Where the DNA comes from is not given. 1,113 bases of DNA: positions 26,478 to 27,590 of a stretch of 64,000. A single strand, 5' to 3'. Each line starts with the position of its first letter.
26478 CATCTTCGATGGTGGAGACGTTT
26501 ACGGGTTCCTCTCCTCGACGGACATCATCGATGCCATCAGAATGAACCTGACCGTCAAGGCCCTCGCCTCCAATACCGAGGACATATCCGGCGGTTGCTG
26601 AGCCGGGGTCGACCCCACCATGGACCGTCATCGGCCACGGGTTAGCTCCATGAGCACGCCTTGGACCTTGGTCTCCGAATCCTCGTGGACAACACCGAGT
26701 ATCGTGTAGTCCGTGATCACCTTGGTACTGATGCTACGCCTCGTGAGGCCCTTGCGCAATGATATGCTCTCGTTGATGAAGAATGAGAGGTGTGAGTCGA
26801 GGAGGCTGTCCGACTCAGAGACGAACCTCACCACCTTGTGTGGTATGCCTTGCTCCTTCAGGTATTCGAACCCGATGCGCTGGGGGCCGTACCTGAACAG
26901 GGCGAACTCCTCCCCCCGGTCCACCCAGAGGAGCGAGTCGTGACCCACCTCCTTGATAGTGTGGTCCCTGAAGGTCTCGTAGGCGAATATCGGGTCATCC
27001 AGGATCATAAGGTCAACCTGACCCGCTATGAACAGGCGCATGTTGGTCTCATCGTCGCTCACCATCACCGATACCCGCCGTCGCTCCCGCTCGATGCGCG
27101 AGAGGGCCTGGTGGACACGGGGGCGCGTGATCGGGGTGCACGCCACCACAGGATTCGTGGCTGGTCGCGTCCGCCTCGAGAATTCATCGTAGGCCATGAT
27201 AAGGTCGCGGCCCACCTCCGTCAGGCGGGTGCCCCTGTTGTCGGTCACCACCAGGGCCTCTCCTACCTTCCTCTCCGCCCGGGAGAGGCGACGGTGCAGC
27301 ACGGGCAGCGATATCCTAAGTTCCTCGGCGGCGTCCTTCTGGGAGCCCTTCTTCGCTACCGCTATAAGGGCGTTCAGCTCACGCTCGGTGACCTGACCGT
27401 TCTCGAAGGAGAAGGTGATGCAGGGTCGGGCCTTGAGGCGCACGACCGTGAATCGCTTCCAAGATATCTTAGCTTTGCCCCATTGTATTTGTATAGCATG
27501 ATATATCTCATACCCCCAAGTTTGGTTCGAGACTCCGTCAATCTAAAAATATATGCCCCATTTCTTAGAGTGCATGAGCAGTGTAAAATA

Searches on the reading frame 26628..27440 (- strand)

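Call 18: search_protein_families(library=ncbifam, proteins=[window:26628-27440:-], max_evalue=0.01)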
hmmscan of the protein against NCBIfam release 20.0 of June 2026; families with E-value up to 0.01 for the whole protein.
window:26628-27440:- (270 aa): 21 families
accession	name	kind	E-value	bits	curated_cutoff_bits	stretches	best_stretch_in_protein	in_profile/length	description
TIGR02424.1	TF_pcaQ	equivalog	9.4e-09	34.6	303.8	1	17-78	3-64/300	pca operon transcription factor PcaQ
NF045990.1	TransRegCbbRRhodb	equivalog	4e-08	32.7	450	1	16-98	5-89/304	LysR family regulator CbbR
NF009888.0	PRK13348.1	subfamily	5.7e-07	28.8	297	1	19-82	5-67/302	HTH-type transcriptional regulator ArgP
TIGR03298.1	argP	subfamily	7.8e-07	28.5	273.55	1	19-87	3-70/292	ArgP/LysG family DNA-binding transcriptional regulator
NF002964.0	PRK03635.1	subfamily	1.1e-06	27.9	197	1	19-86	5-71/297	ArgP/LysG family DNA-binding transcriptional regulator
TIGR03418.1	chol_sulf_TF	equivalog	2.8e-06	26.6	324.8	1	22-82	6-66/291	choline sulfate utilization transcriptional regulator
NF008722.0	PRK11716.1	equivalog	4.9e-06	25.8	246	1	20-81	4-65/293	HTH-type transcriptional activator IlvY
NF008416.0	PRK11242.1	equivalog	6.4e-06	25.7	277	1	20-90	4-70/300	transcriptional regulator CynR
NF040888.1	trans_reg_YafC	equivalog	1.4e-05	24.2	470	1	18-81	4-67/293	DNA-binding transcriptional regulator YafC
NF040786.1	LysR_Sec_metab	equivalog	7.3e-05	21.9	250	1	20-80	4-64/298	selenium metabolism-associated LysR family transcriptional regulator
NF007307.0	PRK09791.1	equivalog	8.7e-05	21.8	336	1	17-79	5-67/302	LysR family transcriptional regulator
TIGR03339.1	phn_lysR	subfamily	0.00012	21.5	341.1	1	21-82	1-62/279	aminoethylphosphonate catabolism associated LysR family transcriptional regulator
NF058504.1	TransRegCcpCBac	equivalog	0.00022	20.7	400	1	20-87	4-71/287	transcriptional regulator CcpC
NF007667.0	PRK10341.1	equivalog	0.00027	20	308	1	22-87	12-77/312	transcriptional regulator TdcA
NF053705.1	TransRegGltCGpos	equivalog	0.00061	19.1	350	1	20-83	4-67/300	glutamate biosynthesis transcriptional regulator GltC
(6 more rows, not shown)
